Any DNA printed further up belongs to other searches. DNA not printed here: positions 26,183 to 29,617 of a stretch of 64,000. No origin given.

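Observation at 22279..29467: Six-gene envelope operon: 1044-aa lipoprotein + two TPR proteins + two pseudopilins with Ala(-1) + a degenerate pseudopilin-like protein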

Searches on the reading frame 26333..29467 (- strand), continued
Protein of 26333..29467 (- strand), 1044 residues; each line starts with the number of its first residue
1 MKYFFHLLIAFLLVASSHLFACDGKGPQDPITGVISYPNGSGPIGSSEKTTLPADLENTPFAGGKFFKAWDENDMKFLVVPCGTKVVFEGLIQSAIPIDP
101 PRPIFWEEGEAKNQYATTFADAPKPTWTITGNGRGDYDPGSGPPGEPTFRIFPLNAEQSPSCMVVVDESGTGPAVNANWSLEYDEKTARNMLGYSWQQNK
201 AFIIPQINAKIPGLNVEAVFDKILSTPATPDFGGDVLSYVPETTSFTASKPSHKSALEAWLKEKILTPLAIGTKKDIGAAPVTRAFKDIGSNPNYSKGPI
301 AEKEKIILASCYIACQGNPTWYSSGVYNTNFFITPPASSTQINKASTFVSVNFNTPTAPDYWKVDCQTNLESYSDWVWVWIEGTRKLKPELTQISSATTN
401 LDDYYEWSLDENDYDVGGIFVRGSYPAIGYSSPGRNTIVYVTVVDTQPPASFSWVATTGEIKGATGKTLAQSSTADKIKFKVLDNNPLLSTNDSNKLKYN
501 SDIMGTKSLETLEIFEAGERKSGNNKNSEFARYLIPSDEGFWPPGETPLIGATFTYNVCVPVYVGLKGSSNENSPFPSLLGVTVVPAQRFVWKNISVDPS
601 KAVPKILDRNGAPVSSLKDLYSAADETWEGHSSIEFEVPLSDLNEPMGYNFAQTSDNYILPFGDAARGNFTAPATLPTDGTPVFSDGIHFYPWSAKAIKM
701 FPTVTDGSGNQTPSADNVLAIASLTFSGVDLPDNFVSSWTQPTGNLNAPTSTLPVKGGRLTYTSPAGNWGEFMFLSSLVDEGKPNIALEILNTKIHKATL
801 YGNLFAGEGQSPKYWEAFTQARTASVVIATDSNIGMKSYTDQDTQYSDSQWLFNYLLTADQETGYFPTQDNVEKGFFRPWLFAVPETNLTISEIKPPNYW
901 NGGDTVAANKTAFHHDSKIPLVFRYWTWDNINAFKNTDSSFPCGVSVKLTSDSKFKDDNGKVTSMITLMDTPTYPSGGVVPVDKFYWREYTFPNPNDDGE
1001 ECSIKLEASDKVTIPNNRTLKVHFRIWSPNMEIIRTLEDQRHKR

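Call 85: fold_search(model_id=the predicted structure, library=pdb)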
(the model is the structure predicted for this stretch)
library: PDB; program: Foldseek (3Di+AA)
matches with E <= 10: 157; with E <= 0.001: 0
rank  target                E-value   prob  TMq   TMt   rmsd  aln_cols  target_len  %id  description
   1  4y6t_C                6.6e-01  0.02  0.03  0.13  25.7       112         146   11  Structure of Tobacco streak virus coat protein dimer at 2.4 Angstroms resolution (released 2016-01-20)
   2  4y6t_E                7.8e-01  0.02  0.02  0.13  26.5       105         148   10  Structure of Tobacco streak virus coat protein dimer at 2.4 Angstroms resolution (released 2016-01-20)
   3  9efg_A                7.8e-01  0.01  0.04  0.05  26.8       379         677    6  VIP3Cb1 Toxin structure (released 2025-06-18)
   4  4ycg_A                8.2e-01  0.02  0.05  0.16  22.1       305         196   10  Pro-bone morphogenetic protein 9 (released 2015-03-04)
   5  4y6t_B                1.0e+00  0.01  0.03  0.13  24.9       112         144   10  Structure of Tobacco streak virus coat protein dimer at 2.4 Angstroms resolution (released 2016-01-20)
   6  1uyp_A                1.1e+00  0.01  0.04  0.07  27.6       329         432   10  The three-dimensional structure of beta-fructosidase (invertase) from Thermotoga maritima (released 2004-03-22)
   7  1wcu                  1.1e+00  0.02  0.03  0.13  24.5       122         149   10  CBM29_1, A Family 29 Carbohydrate Binding Module from Piromyces equi (released 2005-03-31)
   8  7d58_C                1.1e+00  0.01  0.05  0.09  29.6       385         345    8  cryo-EM structure of human RNA polymerase III in elongating state (released 2021-02-17)
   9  1olm_E                1.4e+00  0.01  0.02  0.05  21.5        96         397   11  Supernatant Protein Factor in Complex with RRR-alpha-Tocopherylquinone: A Link between Oxidized Vitamin E and Choleste (released 2004-08-12)
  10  7s9v_A                1.4e+00  0.01  0.03  0.03  27.8       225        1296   10  DrmAB:ADP (released 2022-06-15)
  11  4y6t_F                1.4e+00  0.01  0.03  0.13  24.3       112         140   10  Structure of Tobacco streak virus coat protein dimer at 2.4 Angstroms resolution (released 2016-01-20)
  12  4y6x_B                1.5e+00  0.01  0.03  0.13  25.0       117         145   10  Structure of Tobacco streak virus coat protein at 2.1 Angstroms resolution (C2 crystal form) (released 2016-01-20)
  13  7fej_3                1.6e+00  0.02  0.04  0.14  24.9       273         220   10  Complex of FMDV A/AF/72 and bovine neutralizing scFv antibody R55 (released 2021-09-29)
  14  4y6x_A                1.7e+00  0.01  0.02  0.13  26.4       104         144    9  Structure of Tobacco streak virus coat protein at 2.1 Angstroms resolution (C2 crystal form) (released 2016-01-20)
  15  7nuo_1                1.7e+00  0.01  0.03  0.10  28.9       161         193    7  Rhinovirus 14 empty particle at pH 6.2 (released 2021-05-19)
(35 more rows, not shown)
